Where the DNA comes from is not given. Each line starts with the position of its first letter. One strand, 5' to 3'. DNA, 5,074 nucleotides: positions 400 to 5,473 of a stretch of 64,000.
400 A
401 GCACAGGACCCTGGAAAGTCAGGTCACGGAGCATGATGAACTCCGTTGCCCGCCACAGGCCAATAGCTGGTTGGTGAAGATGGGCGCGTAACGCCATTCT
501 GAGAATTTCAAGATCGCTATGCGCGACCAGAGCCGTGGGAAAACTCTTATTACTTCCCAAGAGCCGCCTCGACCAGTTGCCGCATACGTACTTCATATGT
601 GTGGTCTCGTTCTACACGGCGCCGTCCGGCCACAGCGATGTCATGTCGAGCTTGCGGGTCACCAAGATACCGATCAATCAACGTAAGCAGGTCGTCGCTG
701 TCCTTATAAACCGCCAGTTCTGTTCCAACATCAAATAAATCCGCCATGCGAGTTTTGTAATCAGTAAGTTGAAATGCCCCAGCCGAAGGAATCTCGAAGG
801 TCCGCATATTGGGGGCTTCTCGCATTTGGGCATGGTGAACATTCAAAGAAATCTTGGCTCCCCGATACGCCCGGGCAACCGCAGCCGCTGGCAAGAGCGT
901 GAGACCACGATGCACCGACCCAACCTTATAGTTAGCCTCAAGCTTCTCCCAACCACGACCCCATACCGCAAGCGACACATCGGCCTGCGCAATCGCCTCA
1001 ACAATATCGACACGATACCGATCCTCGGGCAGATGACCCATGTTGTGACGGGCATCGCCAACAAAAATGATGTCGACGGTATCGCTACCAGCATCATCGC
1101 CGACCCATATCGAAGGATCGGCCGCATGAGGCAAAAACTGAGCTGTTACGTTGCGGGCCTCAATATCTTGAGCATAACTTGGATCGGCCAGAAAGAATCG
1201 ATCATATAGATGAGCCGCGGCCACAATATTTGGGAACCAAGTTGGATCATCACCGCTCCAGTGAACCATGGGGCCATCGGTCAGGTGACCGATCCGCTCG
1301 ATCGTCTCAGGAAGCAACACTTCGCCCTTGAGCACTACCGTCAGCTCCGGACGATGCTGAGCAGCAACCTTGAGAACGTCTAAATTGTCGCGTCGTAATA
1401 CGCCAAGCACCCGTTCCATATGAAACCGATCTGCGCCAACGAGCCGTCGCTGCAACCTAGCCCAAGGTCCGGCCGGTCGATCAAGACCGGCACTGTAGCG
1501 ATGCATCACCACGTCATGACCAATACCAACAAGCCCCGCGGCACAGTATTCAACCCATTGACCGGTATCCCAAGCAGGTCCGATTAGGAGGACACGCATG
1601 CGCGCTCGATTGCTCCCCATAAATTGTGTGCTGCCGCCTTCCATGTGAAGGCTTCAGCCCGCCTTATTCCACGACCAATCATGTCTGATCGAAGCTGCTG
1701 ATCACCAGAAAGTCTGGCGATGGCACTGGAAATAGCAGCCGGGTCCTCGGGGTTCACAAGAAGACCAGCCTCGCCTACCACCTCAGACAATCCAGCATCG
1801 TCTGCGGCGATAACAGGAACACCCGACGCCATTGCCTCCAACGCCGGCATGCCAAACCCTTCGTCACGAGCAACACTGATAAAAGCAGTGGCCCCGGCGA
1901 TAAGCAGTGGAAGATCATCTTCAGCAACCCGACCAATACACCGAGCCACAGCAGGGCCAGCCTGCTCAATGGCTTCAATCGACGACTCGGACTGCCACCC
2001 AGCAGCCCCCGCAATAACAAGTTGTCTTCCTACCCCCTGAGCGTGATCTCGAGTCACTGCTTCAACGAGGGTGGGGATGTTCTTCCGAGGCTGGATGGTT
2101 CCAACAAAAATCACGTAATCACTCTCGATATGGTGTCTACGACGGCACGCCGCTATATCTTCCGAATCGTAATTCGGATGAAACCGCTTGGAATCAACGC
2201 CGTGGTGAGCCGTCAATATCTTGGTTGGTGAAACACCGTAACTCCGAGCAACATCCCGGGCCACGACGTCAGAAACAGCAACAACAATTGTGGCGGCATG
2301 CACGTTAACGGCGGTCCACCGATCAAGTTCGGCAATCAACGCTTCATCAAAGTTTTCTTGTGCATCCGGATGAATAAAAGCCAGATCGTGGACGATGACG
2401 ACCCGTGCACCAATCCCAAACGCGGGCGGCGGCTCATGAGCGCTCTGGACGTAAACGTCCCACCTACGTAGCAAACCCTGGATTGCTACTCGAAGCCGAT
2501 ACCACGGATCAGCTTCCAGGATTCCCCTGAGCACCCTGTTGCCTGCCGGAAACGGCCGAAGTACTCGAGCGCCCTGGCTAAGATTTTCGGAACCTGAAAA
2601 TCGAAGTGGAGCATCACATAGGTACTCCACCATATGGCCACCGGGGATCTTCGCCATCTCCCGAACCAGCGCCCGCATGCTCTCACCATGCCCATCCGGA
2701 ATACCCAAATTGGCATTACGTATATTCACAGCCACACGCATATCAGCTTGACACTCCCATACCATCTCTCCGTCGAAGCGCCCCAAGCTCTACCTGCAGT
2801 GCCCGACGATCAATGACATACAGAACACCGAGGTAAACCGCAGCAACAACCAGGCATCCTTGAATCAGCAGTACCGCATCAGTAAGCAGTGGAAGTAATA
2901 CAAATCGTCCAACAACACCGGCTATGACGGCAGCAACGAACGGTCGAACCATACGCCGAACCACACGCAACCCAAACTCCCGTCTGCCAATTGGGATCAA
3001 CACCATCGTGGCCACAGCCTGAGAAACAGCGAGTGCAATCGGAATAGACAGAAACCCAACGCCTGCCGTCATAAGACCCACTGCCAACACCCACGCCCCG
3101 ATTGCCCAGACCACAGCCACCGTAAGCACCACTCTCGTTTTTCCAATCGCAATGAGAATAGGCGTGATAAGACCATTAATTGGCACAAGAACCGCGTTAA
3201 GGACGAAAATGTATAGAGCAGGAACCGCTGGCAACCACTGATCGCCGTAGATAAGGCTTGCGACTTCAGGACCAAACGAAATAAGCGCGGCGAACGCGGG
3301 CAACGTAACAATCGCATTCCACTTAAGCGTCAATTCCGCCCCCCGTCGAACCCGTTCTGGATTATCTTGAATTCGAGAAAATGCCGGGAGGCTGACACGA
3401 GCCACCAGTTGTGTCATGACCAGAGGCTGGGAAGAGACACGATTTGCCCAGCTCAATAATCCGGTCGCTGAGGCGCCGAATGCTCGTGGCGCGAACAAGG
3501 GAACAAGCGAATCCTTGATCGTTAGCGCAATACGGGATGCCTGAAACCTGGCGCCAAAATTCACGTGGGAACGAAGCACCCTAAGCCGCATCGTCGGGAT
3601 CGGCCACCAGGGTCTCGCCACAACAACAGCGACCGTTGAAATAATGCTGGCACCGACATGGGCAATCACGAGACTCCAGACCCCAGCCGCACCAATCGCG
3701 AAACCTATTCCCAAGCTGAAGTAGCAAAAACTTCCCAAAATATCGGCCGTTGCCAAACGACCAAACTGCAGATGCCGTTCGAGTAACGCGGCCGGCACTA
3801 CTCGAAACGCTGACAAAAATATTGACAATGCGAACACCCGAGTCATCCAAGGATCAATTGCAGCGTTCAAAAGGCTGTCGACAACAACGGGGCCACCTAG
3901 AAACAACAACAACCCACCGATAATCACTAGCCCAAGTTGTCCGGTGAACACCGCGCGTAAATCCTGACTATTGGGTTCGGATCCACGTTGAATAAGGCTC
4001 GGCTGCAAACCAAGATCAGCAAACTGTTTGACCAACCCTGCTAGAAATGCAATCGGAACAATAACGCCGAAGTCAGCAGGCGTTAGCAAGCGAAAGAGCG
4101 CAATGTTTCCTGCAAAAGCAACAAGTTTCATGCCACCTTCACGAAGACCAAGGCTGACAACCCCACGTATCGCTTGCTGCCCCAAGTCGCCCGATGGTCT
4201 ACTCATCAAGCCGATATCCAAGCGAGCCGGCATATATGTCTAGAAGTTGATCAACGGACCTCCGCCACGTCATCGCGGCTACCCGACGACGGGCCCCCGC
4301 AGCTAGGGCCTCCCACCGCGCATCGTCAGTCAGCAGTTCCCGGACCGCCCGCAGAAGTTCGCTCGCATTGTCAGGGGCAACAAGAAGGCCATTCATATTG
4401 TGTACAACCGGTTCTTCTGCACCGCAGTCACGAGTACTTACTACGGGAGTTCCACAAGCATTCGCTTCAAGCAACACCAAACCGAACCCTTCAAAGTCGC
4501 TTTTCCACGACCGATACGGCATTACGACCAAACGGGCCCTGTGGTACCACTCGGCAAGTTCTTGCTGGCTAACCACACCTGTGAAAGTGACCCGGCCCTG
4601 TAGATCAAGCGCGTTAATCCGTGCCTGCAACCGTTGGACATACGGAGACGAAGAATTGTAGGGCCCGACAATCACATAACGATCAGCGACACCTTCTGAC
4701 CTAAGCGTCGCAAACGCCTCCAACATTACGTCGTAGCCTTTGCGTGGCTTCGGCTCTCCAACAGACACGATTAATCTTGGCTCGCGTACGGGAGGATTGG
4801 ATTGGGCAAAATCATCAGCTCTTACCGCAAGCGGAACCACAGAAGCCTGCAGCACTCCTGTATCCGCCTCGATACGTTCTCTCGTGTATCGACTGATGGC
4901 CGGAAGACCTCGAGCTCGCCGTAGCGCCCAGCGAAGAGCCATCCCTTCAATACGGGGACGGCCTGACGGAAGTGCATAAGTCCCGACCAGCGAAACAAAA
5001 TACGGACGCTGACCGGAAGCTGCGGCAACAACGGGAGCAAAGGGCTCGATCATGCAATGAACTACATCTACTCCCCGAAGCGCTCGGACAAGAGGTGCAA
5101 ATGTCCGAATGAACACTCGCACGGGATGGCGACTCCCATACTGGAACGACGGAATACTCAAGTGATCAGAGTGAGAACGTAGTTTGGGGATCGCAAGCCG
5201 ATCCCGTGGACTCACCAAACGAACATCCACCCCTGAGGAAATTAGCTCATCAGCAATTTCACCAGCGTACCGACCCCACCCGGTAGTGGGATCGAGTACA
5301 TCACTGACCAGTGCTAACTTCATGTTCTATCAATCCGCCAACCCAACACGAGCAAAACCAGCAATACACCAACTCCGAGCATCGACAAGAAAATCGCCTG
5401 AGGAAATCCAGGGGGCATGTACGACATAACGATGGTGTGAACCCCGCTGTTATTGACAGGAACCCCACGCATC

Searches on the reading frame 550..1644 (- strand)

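Call 48: search_protein_families(library=pfam, proteins=[window:550-1644:-], max_evalue=0.001)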
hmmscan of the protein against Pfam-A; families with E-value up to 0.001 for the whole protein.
window:550-1644:- (364 aa): 1 family
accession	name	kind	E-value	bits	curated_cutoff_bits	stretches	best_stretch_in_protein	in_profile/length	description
PF13524.12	Glyco_trans_1_2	-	3.4e-33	115.1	25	1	212-358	3-143/144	Glycosyl transferase-like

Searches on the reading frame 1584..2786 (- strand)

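Call 48: search_protein_families(library=pfam, proteins=[window:1584-2786:-], max_evalue=0.001)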
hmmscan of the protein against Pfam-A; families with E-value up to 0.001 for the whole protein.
window:1584-2786:- (400 aa): 5 families
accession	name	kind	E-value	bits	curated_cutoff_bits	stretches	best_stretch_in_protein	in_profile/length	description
PF00534.26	Glycos_transf_1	-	1.3e-27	96.9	26.4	1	221-373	14-169/172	Glycosyl transferases group 1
PF13692.12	Glyco_trans_1_4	-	6.3e-25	88.5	27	1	224-361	3-141/142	Glycosyl transferases group 1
PF20706.3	GT4-conflict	-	2e-12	47.2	26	1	126-376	106-353/385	Family 4 Glycosyltransferase in conflict systems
PF13439.12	Glyco_transf_4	-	4e-10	40.4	28.5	1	32-201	3-170/170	Glycosyltransferase Family 4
PF13524.12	Glyco_trans_1_2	-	2.1e-08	34.7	25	1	240-387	5-140/144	Glycosyl transferase-like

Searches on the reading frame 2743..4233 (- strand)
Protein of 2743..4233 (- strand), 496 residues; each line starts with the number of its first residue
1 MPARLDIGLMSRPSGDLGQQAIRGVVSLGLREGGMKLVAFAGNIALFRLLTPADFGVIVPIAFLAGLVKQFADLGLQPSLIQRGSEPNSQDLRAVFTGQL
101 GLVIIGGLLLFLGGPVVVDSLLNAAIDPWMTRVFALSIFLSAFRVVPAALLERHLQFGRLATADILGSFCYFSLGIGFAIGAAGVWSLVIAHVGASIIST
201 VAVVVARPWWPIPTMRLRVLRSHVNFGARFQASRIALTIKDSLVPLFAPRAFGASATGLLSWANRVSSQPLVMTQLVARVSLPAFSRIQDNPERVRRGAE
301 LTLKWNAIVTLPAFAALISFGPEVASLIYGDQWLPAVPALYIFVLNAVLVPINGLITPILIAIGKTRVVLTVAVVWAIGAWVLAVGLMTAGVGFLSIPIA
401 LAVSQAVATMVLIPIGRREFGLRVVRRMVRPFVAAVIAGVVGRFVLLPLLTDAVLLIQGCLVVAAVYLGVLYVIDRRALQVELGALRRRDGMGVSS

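Call 48: search_protein_families(library=pfam, proteins=[window:2743-4233:-], max_evalue=0.001)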
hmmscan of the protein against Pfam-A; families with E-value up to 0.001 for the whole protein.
window:2743-4233:- (496 aa): 2 families
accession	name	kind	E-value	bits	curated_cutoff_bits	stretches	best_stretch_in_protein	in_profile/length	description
PF13440.11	Polysacc_synt_3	-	4.9e-56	190.5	23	1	46-338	2-293/293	Polysaccharide biosynthesis protein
PF01943.22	Polysacc_synt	-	3.7e-15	56.5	28.2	1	23-289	3-274/274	Polysaccharide biosynthesis protein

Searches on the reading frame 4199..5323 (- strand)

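Call 48: search_protein_families(library=pfam, proteins=[window:4199-5323:-], max_evalue=0.001)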
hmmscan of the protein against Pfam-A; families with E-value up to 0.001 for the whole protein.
window:4199-5323:- (374 aa): 6 families
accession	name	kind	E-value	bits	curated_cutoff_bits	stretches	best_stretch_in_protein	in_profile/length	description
PF00534.26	Glycos_transf_1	-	2.5e-37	128.5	26.4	1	173-346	6-171/172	Glycosyl transferases group 1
PF13692.12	Glyco_trans_1_4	-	5.8e-33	114.6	27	1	183-333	2-142/142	Glycosyl transferases group 1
PF20706.3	GT4-conflict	-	1.8e-13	50.7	26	1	146-360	160-385/385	Family 4 Glycosyltransferase in conflict systems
PF13439.12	Glyco_transf_4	-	3.1e-12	47.3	28.5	1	15-167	3-166/170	Glycosyltransferase Family 4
PF13524.12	Glyco_trans_1_2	-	5e-12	46.4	25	1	210-362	13-144/144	Glycosyl transferase-like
PF13579.12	Glyco_trans_4_4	-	4.8e-11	43.7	29.7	1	14-163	1-153/158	Glycosyl transferase 4-like domain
